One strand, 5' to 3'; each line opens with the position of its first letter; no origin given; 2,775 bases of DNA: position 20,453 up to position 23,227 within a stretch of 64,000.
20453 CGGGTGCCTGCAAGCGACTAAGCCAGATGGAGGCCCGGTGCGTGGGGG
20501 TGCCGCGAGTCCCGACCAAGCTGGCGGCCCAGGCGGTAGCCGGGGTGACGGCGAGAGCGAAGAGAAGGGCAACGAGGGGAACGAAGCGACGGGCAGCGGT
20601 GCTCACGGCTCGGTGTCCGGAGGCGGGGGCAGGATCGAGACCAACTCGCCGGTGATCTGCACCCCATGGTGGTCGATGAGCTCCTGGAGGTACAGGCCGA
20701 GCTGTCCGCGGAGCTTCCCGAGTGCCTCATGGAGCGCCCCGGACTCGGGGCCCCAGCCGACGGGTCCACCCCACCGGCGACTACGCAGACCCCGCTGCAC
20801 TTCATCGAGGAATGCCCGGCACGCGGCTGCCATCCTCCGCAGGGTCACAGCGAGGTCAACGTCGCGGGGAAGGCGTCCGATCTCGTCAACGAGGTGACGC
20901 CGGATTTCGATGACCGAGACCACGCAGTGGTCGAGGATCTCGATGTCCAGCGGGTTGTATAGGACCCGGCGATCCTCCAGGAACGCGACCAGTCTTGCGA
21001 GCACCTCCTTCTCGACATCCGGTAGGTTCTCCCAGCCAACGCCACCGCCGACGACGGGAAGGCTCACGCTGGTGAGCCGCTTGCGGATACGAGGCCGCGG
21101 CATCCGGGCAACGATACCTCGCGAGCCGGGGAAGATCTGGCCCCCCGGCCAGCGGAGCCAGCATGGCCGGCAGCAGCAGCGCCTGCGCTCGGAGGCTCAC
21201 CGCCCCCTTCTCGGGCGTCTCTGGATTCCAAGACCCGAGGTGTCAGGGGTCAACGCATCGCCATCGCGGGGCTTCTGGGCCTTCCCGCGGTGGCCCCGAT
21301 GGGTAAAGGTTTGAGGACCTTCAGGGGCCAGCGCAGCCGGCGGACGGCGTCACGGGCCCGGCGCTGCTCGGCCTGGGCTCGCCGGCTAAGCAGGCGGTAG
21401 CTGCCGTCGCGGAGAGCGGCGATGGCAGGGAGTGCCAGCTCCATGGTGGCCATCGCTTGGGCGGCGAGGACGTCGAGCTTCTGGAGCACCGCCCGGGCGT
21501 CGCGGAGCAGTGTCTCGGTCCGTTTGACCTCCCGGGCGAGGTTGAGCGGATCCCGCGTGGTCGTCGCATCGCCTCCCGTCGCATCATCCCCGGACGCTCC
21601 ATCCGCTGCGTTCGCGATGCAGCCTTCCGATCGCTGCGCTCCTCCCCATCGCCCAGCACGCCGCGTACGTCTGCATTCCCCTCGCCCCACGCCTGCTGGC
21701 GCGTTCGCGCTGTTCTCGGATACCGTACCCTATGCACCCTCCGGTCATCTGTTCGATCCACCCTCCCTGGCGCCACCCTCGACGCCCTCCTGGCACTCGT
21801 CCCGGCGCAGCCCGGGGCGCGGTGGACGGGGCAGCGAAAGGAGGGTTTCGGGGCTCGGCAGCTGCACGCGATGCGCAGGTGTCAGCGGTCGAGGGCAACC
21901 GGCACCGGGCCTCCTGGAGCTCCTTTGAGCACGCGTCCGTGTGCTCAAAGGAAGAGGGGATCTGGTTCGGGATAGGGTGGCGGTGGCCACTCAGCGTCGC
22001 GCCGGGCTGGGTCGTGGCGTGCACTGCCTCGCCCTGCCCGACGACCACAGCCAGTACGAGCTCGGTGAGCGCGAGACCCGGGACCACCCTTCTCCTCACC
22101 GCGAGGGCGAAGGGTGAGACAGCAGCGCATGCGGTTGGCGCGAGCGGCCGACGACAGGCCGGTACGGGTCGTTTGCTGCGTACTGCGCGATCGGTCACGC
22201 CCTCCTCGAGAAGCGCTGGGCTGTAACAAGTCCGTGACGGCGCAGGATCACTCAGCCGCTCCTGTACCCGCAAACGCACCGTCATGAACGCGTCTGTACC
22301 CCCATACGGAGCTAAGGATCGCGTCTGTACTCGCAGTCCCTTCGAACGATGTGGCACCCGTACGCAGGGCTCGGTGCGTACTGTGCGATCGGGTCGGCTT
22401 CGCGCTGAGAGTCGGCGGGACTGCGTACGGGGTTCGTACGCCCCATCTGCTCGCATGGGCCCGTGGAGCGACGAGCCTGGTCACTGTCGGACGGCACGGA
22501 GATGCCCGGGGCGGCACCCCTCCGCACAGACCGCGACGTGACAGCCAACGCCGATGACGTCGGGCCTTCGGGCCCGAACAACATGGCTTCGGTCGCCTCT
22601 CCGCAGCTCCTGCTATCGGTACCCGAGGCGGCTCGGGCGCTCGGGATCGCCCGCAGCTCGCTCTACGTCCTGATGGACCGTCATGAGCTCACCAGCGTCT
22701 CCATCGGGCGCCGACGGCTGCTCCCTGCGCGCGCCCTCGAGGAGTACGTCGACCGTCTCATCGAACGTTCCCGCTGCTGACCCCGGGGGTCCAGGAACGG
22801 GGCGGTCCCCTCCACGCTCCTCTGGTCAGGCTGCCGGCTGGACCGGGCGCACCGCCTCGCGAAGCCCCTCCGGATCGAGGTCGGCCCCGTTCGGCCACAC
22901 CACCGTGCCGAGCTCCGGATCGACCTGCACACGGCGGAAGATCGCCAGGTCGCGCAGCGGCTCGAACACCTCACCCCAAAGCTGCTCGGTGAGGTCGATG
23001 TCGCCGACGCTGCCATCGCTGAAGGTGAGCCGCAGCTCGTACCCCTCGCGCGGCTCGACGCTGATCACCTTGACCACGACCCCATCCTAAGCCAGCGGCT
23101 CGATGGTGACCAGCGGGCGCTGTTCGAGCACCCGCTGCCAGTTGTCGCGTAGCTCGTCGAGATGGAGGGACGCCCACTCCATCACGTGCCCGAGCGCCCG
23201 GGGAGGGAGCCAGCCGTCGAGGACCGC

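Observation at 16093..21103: Orphan gene block inside the island: PIN-domain/TM fusion, TM protein, 500-aa and 166-aa unknowns - candidate uncharacterised conflict/defence module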

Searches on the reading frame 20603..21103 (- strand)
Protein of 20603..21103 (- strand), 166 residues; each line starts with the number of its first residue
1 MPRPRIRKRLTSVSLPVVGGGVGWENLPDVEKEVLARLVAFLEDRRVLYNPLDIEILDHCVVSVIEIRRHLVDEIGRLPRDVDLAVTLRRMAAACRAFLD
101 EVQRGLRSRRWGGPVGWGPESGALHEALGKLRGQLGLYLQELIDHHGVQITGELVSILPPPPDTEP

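Call 4: search_protein_families(library=pfam, proteins=[window:20603-21103:-], max_evalue=1)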
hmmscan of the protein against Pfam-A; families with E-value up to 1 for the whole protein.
window:20603-21103:- (166 aa): 4 families
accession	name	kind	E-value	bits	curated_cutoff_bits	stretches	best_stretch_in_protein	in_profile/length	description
PF20355.3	DUF6650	-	2.5e-14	53.9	27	1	7-104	2-96/150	Family of unknown function (DUF6650)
PF02503.22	PP_kinase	-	0.025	14.7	31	1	55-148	85-174/183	Polyphosphate kinase middle domain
PF21752.2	DACNG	-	0.071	13.5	27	1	49-111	120-185/208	Probable sensor domain DACNG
PF01817.26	CM_2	-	0.18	12.5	27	0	54-80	5-31/80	Chorismate mutase type II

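Call 5: search_protein_families(library=padloc, proteins=[window:20603-21103:-], max_evalue=1)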
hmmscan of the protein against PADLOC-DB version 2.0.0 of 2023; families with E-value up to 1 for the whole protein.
window:20603-21103:- (166 aa): 0 families

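Call 6: search_protein_families(library=ncbifam, proteins=[window:20603-21103:-], max_evalue=1)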
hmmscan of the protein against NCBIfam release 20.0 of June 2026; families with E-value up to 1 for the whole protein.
window:20603-21103:- (166 aa): 0 families

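Call 35: search_protein_families(library=phrogs, proteins=[window:20603-21103:-], max_evalue=0.1)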
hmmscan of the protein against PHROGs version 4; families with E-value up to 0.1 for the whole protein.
window:20603-21103:- (166 aa): 1 family
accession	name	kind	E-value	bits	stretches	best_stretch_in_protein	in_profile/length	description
phrog_29952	-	unknown function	6.4e-22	79.7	1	5-159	5-151/158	-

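Call 39: find_homologous_proteins(query=window:20603-21103:-)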
Query window:20603-21103:- (166 aa): 52 proteins with E <= 0.001 among 417 candidates.
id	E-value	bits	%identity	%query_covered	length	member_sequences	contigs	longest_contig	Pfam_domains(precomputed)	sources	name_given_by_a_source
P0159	5.7e-104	363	99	100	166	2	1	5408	PF20355.5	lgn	-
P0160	1.0e-60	223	68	97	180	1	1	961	PF20355.5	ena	-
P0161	6.1e-57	210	67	84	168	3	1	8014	PF20355.5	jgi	jgi:hypothetical protein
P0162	8.6e-52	194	55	95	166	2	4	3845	PF20355.5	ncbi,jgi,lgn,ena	jgi:hypothetical protein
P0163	1.5e-49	186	60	97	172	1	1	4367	PF20355.5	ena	-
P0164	5.2e-49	185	59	99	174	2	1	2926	PF20355.5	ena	-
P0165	1.7e-48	183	59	96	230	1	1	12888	PF20355.5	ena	-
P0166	1.3e-47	180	52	99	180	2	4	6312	PF20355.5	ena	-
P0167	1.3e-46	177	55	98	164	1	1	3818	PF20355.5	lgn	-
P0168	1.3e-40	157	52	87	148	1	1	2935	PF20355.5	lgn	-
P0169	2.3e-37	147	66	70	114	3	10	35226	PF20355.5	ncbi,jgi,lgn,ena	jgi:hypothetical protein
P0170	1.4e-36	144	47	95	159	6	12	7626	PF20355.5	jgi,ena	jgi:hypothetical protein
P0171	2.0e-30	124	48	93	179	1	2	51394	PF20355.5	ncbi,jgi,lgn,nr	ncbi:MAG: hypothetical protein QOF78_4148 [Phycisphaerales bacterium]|jgi:hypothetical protein|nr:hy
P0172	2.1e-30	124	49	98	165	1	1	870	PF20355.5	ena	-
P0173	6.9e-29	119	43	99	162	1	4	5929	PF20355.5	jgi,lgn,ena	jgi:hypothetical protein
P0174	2.6e-28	117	42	99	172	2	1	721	PF20355.5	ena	-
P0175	3.7e-28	117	45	99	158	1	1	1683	PF20355.5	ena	-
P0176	5.0e-28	116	43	99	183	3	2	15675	PF20355.5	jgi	jgi:hypothetical protein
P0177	4.1e-27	113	47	95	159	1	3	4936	PF20355.5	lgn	-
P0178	4.4e-27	113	42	96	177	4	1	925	PF20355.5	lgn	-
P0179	8.7e-27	112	44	96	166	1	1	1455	PF20355.5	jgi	jgi:hypothetical protein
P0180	1.3e-26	112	41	99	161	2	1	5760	PF20355.5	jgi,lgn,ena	-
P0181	1.4e-26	111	45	96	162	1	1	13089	PF20355.5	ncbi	ncbi:MAG: DUF6650 family protein [Desulfomonilia bacterium]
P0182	2.3e-26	111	40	99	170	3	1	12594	PF20355.5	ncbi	-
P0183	4.1e-26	110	42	99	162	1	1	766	PF20355.5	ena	-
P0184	5.3e-26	110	40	99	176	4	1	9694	PF20355.5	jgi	-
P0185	9.0e-26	109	42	95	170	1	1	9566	PF20355.5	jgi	jgi:hypothetical protein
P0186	1.1e-25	109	43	87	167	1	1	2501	PF20355.5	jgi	jgi:hypothetical protein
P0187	3.3e-25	107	41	96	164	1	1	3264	PF20355.5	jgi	jgi:hypothetical protein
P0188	9.1e-25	106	42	95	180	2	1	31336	PF20355.5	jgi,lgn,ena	-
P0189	3.6e-24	104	44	87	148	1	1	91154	PF20355.5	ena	-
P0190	9.7e-24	102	42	91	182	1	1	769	PF20355.5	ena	-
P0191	1.7e-23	101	40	95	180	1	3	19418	PF20355.5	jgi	jgi:hypothetical protein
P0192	2.3e-23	101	42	96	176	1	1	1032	PF20355.5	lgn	-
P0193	9.2e-23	99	38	96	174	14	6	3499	PF20355.5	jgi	-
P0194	5.2e-22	97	39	99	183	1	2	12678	PF20355.5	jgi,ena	jgi:hypothetical protein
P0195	4.9e-21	93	39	96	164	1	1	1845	PF20355.5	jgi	-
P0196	4.1e-20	90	42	92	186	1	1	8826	PF20355.5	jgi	jgi:hypothetical protein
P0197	5.2e-20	90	39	95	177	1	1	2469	PF20355.5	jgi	jgi:hypothetical protein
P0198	1.9e-19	88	37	95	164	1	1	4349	PF20355.5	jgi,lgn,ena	-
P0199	2.8e-19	88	50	62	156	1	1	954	PF20355.5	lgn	-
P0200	1.2e-18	86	40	94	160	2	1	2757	PF20355.5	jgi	-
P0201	1.3e-17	82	38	92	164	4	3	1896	PF20355.5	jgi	jgi:hypothetical protein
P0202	2.0e-17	82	40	82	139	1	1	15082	PF20355.5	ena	-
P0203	6.3e-17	80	39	93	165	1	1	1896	PF20355.5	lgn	-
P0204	8.2e-17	80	34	96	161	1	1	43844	PF20355.5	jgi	jgi:hypothetical protein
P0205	3.2e-16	78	37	93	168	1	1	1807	PF20355.5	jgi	jgi:hypothetical protein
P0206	1.3e-15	76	36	96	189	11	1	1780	PF20355.5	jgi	jgi:hypothetical protein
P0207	2.4e-15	75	38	92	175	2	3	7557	PF20355.5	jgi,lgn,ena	-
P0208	4.3e-15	74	37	94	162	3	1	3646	PF20355.5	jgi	jgi:hypothetical protein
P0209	1.7e-14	72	36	95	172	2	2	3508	PF20355.5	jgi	jgi:hypothetical protein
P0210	1.1e-13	70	36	92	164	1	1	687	PF20355.5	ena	-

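Call 41: find_encoding_contigs(protein=P0161, flank=5000, max_places=2)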
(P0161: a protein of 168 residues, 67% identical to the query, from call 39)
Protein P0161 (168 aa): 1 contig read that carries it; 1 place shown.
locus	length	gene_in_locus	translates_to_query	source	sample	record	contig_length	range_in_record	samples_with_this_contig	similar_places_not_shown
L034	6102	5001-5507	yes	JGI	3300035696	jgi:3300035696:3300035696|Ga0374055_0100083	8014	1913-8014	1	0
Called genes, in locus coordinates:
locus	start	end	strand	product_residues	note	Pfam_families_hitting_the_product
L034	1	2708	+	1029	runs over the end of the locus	PF01807:Zn_ribbon_DnaG, PF08275:DNAG_N (weak), PF13155:Toprim_2, PF13362:Toprim_3, PF13662:Toprim_4, PF27228:MTBMA_p00010_2nd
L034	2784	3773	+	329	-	PF13495:Phage_int_SAM_4 (weak), PF00589:Phage_integrase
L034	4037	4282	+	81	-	-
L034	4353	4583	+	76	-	-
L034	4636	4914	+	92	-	PF05016:ParE_toxin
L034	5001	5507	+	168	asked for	PF20355:DUF6650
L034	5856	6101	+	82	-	?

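Call 42: find_encoding_contigs(protein=P0165, flank=5000, max_places=2)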
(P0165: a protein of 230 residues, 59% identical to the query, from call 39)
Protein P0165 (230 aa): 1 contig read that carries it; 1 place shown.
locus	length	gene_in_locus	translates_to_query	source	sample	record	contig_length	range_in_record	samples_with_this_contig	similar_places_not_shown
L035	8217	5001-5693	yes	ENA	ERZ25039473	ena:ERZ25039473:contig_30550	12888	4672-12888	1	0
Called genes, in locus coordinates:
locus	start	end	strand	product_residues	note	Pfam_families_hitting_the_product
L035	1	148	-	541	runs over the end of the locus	PF00665:rve, PF22483:Mu-transpos_C_2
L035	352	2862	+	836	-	PF13155:Toprim_2, PF13362:Toprim_3, PF13662:Toprim_4 (weak), PF27228:MTBMA_p00010_2nd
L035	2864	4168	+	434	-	PF00589:Phage_integrase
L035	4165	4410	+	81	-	-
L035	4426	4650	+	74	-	PF24113:DUF7387 (weak)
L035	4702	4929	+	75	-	PF07927:HicA_toxin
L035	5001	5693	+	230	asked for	PF20355:DUF6650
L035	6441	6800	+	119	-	-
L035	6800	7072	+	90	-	-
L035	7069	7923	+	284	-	PF01079:Hint (weak), PF07591:PT-HINT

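Call 43: find_encoding_contigs(protein=P0171, flank=5000, max_places=2)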
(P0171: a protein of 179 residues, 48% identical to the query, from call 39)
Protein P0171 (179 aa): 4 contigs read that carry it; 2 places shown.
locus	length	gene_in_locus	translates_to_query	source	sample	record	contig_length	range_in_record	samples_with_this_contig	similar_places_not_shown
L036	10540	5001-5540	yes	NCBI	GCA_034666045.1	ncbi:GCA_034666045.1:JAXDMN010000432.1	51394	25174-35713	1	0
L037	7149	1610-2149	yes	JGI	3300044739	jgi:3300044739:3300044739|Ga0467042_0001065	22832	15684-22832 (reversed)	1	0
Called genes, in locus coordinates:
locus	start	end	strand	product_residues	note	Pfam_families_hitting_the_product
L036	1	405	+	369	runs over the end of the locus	PF02805:Ada_Zn_binding, PF00165:HTH_AraC, PF12833:HTH_18, PF01035:DNA_binding_1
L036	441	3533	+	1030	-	PF23500:DUF7133, PF02985:HEAT (faint), PF13646:HEAT_2, PF00034:Cytochrom_C (faint)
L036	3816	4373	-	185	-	-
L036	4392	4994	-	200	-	-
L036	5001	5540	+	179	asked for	PF20355:DUF6650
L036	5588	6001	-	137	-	-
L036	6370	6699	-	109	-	PF11950:DUF3467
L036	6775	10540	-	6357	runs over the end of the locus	PF00353:HemolysinCabind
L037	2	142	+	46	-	?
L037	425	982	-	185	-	-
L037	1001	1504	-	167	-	-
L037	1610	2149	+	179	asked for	PF20355:DUF6650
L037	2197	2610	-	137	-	-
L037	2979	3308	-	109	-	PF11950:DUF3467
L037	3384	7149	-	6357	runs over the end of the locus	PF00353:HemolysinCabind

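Call 80: find_related_loci(query=A5, collection=viral_contigs, flank=6000)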
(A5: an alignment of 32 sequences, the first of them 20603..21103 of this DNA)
Query A5 (166 aa) in viral_contigs; peptide patterns used: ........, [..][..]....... (x = any residue, [..] = any of these).
23 stretches matched a pattern; 6 encode a relative of the query (tblastn E <= 1e-3); 6 distinct loci.
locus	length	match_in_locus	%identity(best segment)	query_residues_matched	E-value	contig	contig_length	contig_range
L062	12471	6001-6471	38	6-165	6e-30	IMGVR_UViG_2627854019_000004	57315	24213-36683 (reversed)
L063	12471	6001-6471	38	6-165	6e-30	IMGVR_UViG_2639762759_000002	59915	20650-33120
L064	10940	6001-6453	38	6-159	8e-29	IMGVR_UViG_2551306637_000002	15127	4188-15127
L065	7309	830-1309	38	1-163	1e-28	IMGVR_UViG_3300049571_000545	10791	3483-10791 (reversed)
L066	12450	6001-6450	44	9-159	9e-31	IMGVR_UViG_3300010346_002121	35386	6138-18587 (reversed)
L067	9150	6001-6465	34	1-159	4e-27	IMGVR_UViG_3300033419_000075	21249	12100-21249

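Call 83: search_protein_families(library=pfam, proteins=[L064:5392-5973:+, L064:6562-7812:+, L066:6519-7685:+, L066:4653-5861:-, L065:434-805:+, L065:1482-1946:-, L065:2018-3196:-, L062:6624-7976:-, L062:4414-5163:-, L067:1839-5066:+], max_evalue=0.001)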
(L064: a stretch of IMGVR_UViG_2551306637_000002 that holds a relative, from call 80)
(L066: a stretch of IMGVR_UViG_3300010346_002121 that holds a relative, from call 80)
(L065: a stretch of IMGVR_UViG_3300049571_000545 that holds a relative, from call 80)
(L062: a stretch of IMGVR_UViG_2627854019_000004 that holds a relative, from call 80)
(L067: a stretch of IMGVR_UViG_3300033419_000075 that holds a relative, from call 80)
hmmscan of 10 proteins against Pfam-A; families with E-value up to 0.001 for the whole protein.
L064:5392-5973:+ (194 aa): 0 families

L064:6562-7812:+ (417 aa): 0 families

L066:6519-7685:+ (389 aa): 2 families
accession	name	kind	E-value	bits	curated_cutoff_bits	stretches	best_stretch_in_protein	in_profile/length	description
PF00589.27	Phage_integrase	-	1e-26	94.2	27.1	1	198-358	2-170/172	Phage integrase family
PF02899.23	Phage_int_SAM_1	-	0.0006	20.5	22.3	1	108-174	12-81/83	Phage integrase, N-terminal SAM-like domain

L066:4653-5861:- (402 aa): 0 families

L065:434-805:+ (124 aa): 0 families

L065:1482-1946:- (154 aa): 1 family
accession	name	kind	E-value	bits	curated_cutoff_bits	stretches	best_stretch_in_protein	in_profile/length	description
PF03592.21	Terminase_2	-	5.7e-06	27.5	26.1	1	9-60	1-52/141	Terminase small subunit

L065:2018-3196:- (392 aa): 1 family
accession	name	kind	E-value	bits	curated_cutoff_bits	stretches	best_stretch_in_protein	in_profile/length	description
PF04860.17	Phage_portal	-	1.5e-92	310.6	39.1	1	46-377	1-321/321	Phage portal protein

L062:6624-7976:- (450 aa): 1 family
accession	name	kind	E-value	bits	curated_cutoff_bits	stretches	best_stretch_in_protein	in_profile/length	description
PF23454.1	Zn_ribbon_Brz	-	2.4e-05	25.3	27.9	0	165-197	5-37/58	Transcriptional regulator Brz zinc beta ribbon domain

L062:4414-5163:- (249 aa): 0 families

L067:1839-5066:+ (1076 aa): 9 families
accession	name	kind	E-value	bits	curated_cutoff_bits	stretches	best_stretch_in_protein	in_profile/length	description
PF18998.6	Flg_new_2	-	5.2e-12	46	23.6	1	915-982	3-71/73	Divergent InlB B-repeat domain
PF07819.20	PGAP1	-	1.3e-11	45.1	24.3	1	458-529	63-135/233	PGAP1-like alpha/beta domain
PF18962.6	Por_Secre_tail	-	1e-08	35.8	27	1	999-1075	1-75/75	Secretion system C-terminal sorting domain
PF12799.13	LRR_4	-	2.3e-08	34.5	27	2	149-183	3-39/44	Leucine Rich repeats (2 copies)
PF02089.21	Palm_thioest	-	2.4e-08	34.4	26.8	1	415-539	1-120/254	Palmitoyl protein thioesterase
PF06028.17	DUF915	-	3.3e-06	27.1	22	1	480-529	97-149/255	Alpha/beta hydrolase of unknown function (DUF915)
PF05057.20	DUF676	-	1.5e-05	25.1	20.3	1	418-532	10-134/217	Putative serine esterase (DUF676)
PF01674.24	Lipase_2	-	7.5e-05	22.8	20.3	1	415-508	3-97/219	Lipase (class 2)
PF00561.26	Abhydrolase_1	-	0.00013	22.1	25.8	1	486-532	69-116/245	alpha/beta hydrolase fold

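Call 85: search_solved_structures(query=A5, max_evalue=10)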
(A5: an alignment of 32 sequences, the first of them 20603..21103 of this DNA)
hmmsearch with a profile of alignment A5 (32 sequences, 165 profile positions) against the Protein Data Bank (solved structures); distinct sequences matched with E-value up to 10: 14.
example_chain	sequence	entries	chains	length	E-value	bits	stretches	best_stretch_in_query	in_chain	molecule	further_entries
2ymu_A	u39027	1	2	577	6.3e-09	38.8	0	6-31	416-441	WD-40 REPEAT PROTEIN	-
7big_A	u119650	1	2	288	2.3e-08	37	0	6-28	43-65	v13WRAP-T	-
7bif_A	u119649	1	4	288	2.5e-08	36.9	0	6-28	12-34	v22WRAP-T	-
7bie_A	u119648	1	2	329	4.1e-08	36.2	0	6-28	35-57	nvWRAP-T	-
7bid_A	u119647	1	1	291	4.9e-08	35.9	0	6-28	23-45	v31WRAP-T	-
6r60_A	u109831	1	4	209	0.00062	22.6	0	6-28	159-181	WD-40 repeat protein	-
6r5y_A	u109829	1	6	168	0.0062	19.3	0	6-28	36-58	WD-40 repeat protein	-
6r5z_A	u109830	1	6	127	0.2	14.4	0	6-29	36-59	9-bladed beta-propeller formed by three 3-bladed fragments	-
6lvs_A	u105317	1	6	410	0.37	13.6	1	49-107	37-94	Ubiquitin carboxyl-terminal hydrolase 14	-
6iin_A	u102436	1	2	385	0.46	13.2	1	49-107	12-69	Ubiquitin carboxyl-terminal hydrolase 14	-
6iik_A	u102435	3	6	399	0.48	13.2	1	49-107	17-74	Ubiquitin carboxyl-terminal hydrolase 14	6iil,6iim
2ayn_A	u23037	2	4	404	0.49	13.2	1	49-107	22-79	Ubiquitin carboxyl-terminal hydrolase 14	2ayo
5gjq_x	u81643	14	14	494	0.69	12.7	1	49-107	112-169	Ubiquitin carboxyl-terminal hydrolase 14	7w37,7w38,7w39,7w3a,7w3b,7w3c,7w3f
9p35_A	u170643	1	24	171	0.8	12.5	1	24-58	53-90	Ferritin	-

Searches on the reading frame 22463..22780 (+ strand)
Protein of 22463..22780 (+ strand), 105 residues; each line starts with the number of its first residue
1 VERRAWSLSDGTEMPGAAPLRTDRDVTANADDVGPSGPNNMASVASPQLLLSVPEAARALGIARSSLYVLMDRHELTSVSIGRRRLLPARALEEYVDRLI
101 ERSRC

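Call 35: search_protein_families(library=phrogs, proteins=[window:22463-22780:+], max_evalue=0.1)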
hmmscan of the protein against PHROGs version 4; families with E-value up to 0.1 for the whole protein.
window:22463-22780:+ (105 aa): 3 families
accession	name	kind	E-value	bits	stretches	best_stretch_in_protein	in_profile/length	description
phrog_66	-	integration and excision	7.6e-05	23.5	1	33-101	76-145/412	excisionase and transcriptional regulator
phrog_7338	-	unknown function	0.033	15.5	1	46-98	26-79/87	-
phrog_1877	-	DNA, RNA and nucleotide metabolism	0.092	13.7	0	47-98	57-108/129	DNA binding protein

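Call 70: search_protein_families(library=pfam, proteins=[window:22463-22780:+], max_evalue=0.01)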
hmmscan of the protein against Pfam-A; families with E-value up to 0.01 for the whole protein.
window:22463-22780:+ (105 aa): 1 family
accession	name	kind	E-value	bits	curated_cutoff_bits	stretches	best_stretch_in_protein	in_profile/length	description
PF12728.13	HTH_17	-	8.4e-10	39.2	27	1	50-98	1-49/51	Helix-turn-helix domain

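Call 98: search_protein_families(library=padloc, proteins=[window:22463-22780:+], max_evalue=0.01)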
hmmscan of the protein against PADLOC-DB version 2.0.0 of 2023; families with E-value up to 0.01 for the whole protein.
window:22463-22780:+ (105 aa): 1 family
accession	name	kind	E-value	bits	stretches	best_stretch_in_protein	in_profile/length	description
PDLC04133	mad1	-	0.00022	19.4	1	50-96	5-51/60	mads_1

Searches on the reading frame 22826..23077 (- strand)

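Call 8: search_protein_families(library=pfam, proteins=[window:22826-23077:-], max_evalue=0.01)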
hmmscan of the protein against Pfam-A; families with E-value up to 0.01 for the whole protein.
window:22826-23077:- (83 aa): 1 family
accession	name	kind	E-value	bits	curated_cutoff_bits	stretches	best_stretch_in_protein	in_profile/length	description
PF10387.14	DUF2442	-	1.3e-15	57.8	23.9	1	4-76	1-70/72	Protein of unknown function (DUF2442)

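Call 98: search_protein_families(library=padloc, proteins=[window:22826-23077:-], max_evalue=0.01)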
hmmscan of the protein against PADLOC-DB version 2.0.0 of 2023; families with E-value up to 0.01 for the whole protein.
window:22826-23077:- (83 aa): 0 families
